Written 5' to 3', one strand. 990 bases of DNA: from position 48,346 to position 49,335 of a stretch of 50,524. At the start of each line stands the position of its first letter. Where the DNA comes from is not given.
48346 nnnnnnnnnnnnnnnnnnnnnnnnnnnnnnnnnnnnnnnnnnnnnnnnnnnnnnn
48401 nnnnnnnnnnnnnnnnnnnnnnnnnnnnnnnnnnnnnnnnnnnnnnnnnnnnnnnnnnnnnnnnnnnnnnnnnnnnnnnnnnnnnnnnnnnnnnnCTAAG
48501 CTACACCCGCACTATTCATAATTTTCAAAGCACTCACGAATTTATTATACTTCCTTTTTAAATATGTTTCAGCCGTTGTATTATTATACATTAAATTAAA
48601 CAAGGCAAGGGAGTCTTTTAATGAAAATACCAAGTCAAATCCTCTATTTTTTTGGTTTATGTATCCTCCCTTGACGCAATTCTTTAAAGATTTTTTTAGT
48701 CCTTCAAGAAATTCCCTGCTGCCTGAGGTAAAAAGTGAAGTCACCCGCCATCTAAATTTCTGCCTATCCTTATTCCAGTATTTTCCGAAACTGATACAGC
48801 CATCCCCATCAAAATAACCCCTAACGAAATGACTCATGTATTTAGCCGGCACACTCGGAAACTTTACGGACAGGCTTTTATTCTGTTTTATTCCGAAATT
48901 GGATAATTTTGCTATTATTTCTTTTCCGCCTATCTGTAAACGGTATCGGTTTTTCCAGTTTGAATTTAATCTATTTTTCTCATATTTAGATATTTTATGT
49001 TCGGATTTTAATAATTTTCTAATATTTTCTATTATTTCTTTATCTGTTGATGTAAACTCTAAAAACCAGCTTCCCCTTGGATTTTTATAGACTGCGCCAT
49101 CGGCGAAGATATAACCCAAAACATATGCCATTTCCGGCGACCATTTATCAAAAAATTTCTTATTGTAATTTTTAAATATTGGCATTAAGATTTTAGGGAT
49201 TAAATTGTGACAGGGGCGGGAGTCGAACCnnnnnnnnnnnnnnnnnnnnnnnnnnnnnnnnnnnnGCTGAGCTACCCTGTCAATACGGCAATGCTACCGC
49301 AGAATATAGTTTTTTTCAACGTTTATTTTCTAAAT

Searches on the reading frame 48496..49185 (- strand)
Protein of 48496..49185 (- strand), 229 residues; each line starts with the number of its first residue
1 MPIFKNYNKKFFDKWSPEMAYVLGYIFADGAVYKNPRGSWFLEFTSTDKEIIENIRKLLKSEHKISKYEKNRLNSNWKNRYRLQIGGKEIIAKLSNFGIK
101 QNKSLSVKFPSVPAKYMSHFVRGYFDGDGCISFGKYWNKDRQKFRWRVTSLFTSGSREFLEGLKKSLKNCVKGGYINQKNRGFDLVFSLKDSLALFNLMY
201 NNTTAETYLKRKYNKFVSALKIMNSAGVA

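Call 31: search_protein_families(library=pfam, proteins=[window:48496-49185:-])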
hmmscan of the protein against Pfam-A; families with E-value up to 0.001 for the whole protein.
window:48496-49185:- (229 aa): 3 families
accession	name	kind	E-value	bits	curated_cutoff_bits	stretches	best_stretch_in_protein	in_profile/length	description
PF14528.11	LAGLIDADG_3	-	1.1e-15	58.1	22.5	1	18-93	3-76/82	LAGLIDADG-like domain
PF00961.24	LAGLIDADG_1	-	6.9e-06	27.3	23.1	1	123-220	3-99/102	LAGLIDADG endonuclease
PF14527.11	LAGLIDADG_WhiA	-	8.2e-05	23.1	23.2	1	20-67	3-49/93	WhiA LAGLIDADG-like domain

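Call 40: search_solved_structures(query=window:48499-49185:-, max_evalue=1, show_alignments=1)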
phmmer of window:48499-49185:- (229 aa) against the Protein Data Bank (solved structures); distinct sequences matched with E-value up to 1: 2.
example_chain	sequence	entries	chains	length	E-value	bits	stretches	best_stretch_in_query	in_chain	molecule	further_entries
4yit_A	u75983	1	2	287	0.024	17.5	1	120-180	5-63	Meganuclease I-AabMI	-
2dch_X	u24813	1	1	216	0.041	16.8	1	21-167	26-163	putative homing endonuclease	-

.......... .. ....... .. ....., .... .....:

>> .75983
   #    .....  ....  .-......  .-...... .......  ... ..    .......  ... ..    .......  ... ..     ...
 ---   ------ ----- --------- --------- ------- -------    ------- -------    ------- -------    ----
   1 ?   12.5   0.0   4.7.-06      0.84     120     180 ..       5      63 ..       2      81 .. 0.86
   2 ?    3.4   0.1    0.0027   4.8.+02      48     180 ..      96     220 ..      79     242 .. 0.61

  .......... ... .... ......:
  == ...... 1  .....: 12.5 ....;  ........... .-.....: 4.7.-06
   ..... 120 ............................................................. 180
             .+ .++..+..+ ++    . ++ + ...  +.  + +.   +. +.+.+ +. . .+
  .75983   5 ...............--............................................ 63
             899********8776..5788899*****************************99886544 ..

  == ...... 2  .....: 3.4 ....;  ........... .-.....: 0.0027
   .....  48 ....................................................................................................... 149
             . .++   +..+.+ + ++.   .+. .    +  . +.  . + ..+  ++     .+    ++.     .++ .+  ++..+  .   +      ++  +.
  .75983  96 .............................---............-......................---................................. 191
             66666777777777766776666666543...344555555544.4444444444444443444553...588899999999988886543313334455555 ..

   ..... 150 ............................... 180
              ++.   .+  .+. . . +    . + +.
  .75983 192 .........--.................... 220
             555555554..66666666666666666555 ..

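Call 48: find_related_loci(query=A2, collection=genome_contigs, flank=1500)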
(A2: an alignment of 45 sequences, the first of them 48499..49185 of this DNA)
Query A2 (229 aa) in genome_contigs; peptide patterns used: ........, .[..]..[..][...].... (x = any residue, [..] = any of these).
599 stretches matched a pattern (row limit reached: there are more); 505 encode a relative of the query (tblastn E <= 1e-3); the best 80 are kept; 80 distinct loci.
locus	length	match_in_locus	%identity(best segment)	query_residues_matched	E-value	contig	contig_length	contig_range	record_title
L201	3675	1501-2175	60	7-229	3e-85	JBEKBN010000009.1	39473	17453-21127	MAG: Minisyncoccia bacterium isolate SPRUCE 137 SPRUCE_137_9, whole genome shotgun sequence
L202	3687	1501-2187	54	5-229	1e-77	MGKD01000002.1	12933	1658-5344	MAG: Candidatus Yanofskybacteria bacterium RIFCSPHIGHO2_12_FULL_45_19b rifcsphigho2_12_scaffold_10895, whole genome shot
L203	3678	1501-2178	53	1-229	3e-75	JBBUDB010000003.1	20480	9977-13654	MAG: Patescibacteria group bacterium isolate H51-bin005_1 H51_bin005_1_000000000003, whole genome shotgun sequence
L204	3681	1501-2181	51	1-229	1e-73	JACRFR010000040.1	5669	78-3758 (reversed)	MAG: Candidatus Liptonbacteria bacterium isolate NC_groundwater_1730_Pr3_B-0.1um_54_13 SR-2_scaffold_141_1946348, whole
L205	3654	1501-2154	54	7-224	3e-71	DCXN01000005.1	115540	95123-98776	MAG TPA_asm: Patescibacteria group bacterium UBA2135 UBA2135_contig_1439, whole genome shotgun sequence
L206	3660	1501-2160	53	6-225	2e-70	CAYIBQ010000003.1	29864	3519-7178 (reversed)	MAG TPA_asm: uncultured Candidatus Saccharibacteria bacterium isolate ERP119705_co1_646 genome assembly, contig: NODE_14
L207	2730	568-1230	49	1-223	1e-70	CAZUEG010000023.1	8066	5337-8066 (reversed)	MAG TPA_asm: uncultured Candidatus Saccharibacteria bacterium isolate binchicken_co387_178 genome assembly, contig: NODE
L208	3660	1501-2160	52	1-223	9e-70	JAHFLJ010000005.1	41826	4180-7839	MAG: Candidatus Liptonbacteria bacterium isolate nzgw430 NODE_289_length_41827_cov_5.587110, whole genome shotgun sequen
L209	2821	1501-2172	50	1-224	5e-70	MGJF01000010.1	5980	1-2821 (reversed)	MAG: Candidatus Yanofskybacteria bacterium RIFCSPHIGHO2_01_FULL_43_32 rifcsphigho2_01_scaffold_41288, whole genome shotg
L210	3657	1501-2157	50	4-224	1e-69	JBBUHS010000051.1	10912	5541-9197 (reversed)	MAG: Patescibacteria group bacterium isolate H41-bin141_1 H41_bin141_1_000000000051, whole genome shotgun sequence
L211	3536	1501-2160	51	6-226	1e-68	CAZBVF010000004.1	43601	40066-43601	MAG TPA_asm: uncultured Candidatus Saccharibacteria bacterium isolate SRP067234_co1_351 genome assembly, contig: k99_186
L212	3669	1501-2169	51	1-223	1e-68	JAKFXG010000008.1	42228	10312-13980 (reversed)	MAG: Candidatus Parcubacteria bacterium isolate ND2_Bin_26 ND2_0000074, whole genome shotgun sequence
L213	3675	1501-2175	48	1-223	3e-66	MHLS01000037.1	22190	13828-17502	MAG: Candidatus Lloydbacteria bacterium RIFCSPLOWO2_02_FULL_54_12 rifcsplowo2_02_scaffold_4064, whole genome shotgun seq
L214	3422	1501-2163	50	1-223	1e-65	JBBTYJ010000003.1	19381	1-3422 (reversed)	MAG: Patescibacteria group bacterium isolate H43-bin017_1 H43_bin017_1_000000000003, whole genome shotgun sequence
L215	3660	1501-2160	51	3-223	2e-64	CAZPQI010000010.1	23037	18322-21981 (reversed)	MAG TPA_asm: uncultured Candidatus Saccharibacteria bacterium isolate SRP215229_co1_140 genome assembly, contig: NODE_12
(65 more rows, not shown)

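Call 52: find_homologous_proteins(query=window:48499-49185:-, max_evalue=1e-10)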
Query window:48499-49185:- (229 aa): 1729 proteins with E <= 1e-10 among 2049 candidates; the best 120 are listed.
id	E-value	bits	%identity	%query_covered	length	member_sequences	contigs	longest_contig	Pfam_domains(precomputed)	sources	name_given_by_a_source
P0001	7.4e-136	469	100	92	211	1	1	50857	PF00961.25,PF14528.12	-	-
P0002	4.7e-87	309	61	98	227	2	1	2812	PF14528.12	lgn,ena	-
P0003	9.8e-84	299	58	98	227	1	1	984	PF14528.12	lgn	-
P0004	1.3e-79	285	57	97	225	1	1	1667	PF14528.12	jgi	jgi:intein/homing endonuclease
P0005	2.3e-79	284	60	97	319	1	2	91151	PF14528.12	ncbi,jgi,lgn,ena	ncbi:MAG: LAGLIDADG family homing endonuclease [Minisyncoccia bacterium]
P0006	5.8e-77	276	58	100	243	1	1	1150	PF14528.12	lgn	-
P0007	6.0e-76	273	56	98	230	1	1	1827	PF14528.12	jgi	jgi:hypothetical protein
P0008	3.7e-75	271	56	100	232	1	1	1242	PF14528.12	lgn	-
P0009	1.0e-74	269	55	97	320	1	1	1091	PF00961.25,PF14528.12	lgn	-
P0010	1.7e-74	268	53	98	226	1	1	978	PF14528.12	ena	-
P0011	3.7e-74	267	59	97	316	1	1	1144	PF14528.12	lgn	-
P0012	4.3e-74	267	55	97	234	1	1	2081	PF14528.12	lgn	-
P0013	9.1e-74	266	56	97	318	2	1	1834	PF14528.12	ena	-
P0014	1.6e-73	265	55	97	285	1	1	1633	PF14528.12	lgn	-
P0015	5.4e-73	263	56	98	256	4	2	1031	PF00961.25,PF14528.12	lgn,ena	-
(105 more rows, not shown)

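Call 66: predict_structure(alignment_id=A3)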
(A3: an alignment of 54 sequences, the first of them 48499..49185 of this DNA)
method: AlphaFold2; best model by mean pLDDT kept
length: 229 residues; sequences in the alignment: 54
mean_pLDDT: 94.5   pTM: 0.90
mean pLDDT of the five models: 94.5, 93.5, 92.7, 92.5, 92.2
residues with pLDDT >= 90: 208; 70-90: 18; 50-70: 3; < 50: 0
segments of 3 or more residues with pLDDT < 50: none
pLDDT, mean of each block of 10 residues (from residue 1): 86 98 97 95 97 97 97 95 95 96 92 97 97 94 94 97 97 96 96 96 90 94 79
secondary structure, 60 per line:
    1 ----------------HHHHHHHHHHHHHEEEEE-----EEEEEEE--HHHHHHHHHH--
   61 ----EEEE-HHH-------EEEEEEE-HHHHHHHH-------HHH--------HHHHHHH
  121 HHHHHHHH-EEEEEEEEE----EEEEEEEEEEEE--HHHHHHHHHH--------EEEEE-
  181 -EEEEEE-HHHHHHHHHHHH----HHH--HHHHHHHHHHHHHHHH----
elements in order: H17-29 E30-34 E40-46 H49-58 E65-68 E80-86 H88-95 H114-128 E130-138 E143-154 H157-166 E175-179 E182-187 H189-200 H210-225

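Call 70: fold_search(model_id=the predicted structure, library=pdb)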
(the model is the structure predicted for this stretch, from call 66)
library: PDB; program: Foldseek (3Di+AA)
matches with E <= 10: 836; with E <= 0.001: 100
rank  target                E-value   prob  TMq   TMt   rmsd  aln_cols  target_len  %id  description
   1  2dch                  3.6e-10  1.00  0.62  0.69   3.9       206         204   19  Crystal structure of archaeal intron-encoded homing endonuclease I-Tsp061I (released 2006-07-06)
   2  6bda_A                9.5e-09  1.00  0.60  0.48   8.8       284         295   15  Wild-type I-OnuI bound to A3G substrate (post-cleavage complex) (released 2018-10-24)
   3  5e5p                  1.7e-08  1.00  0.59  0.47   9.3       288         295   13  Wild type I-SmaMI in the space group of C121 (released 2016-01-13)
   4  5t2n_A                1.8e-08  1.00  0.59  0.48   9.1       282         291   13  Engineered variant of I-OnuI meganuclease targeting the Anopheles AGAP007280 gene; harbors 38 point mutations relative (released 2017-05-03)
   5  7rcf_A                3.2e-08  1.00  0.63  0.51   9.4       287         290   13  Fourth stage reengineered variant of I-OnuI with stability enhancing substitutions (released 2022-06-29)
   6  7rcd_A                3.8e-08  1.00  0.62  0.51   9.1       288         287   13  Second stage reengineered variant of I-OnuI targeting human PD1 gene with activity enhancing substitutions (released 2022-06-29)
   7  6bcg_J                5.4e-08  1.00  0.54  0.46   9.8       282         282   14  I-LtrI A28G bound to cognate substrate (pre-cleavage complex) (released 2018-10-24)
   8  1p8k_Z                5.7e-08  1.00  0.67  0.61   4.8       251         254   15  The structure and DNA recognition of a bifunctional homing endonuclease and group I intron splicing factor (released 2004-01-20)
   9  6bcn_C                6.0e-08  1.00  0.58  0.48   9.0       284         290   13  I-LtrI E184D bound to cognate substrate (pre-cleavage complex) (released 2018-10-24)
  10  6bch_A                6.4e-08  1.00  0.55  0.45   9.8       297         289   14  I-LtrI E29D bound to cognate substrate (nicked complex) (released 2018-10-24)
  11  9xy8_A                6.7e-08  1.00  0.59  0.47   9.6       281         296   14  One of a series of engineered variants of I-OnuI meganuclease targeting altered DNA target sequence (released 2025-09-10)
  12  4yhx_A                7.1e-08  1.00  0.59  0.48   9.1       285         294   12  Crystal Structure of LAGLIDADG Meganuclease I-GpeMI Bound to Uncleaved DNA (released 2016-03-09)
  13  5thg_D                8.0e-08  1.00  0.61  0.50   5.9       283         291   16  Engineered variant of I-OnuI meganuclease targeting the HIV CCR5 gene; harbors 43 point mutations relative to wild-typ (released 2017-05-03)
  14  6uwj_A                8.0e-08  1.00  0.59  0.47   9.3       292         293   14  Intermediate engineered variant of I-OnuI meganuclease with improved thermostability and partially altered specificity (released 2019-12-18)
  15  1mow_G                8.5e-08  1.00  0.57  0.56   6.3       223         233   21  E-DreI (released 2002-11-29)
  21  2ab5_B                1.1e-07  1.00  0.65  0.59   6.4       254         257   16  bI3 LAGLIDADG Maturase (released 2005-08-30)
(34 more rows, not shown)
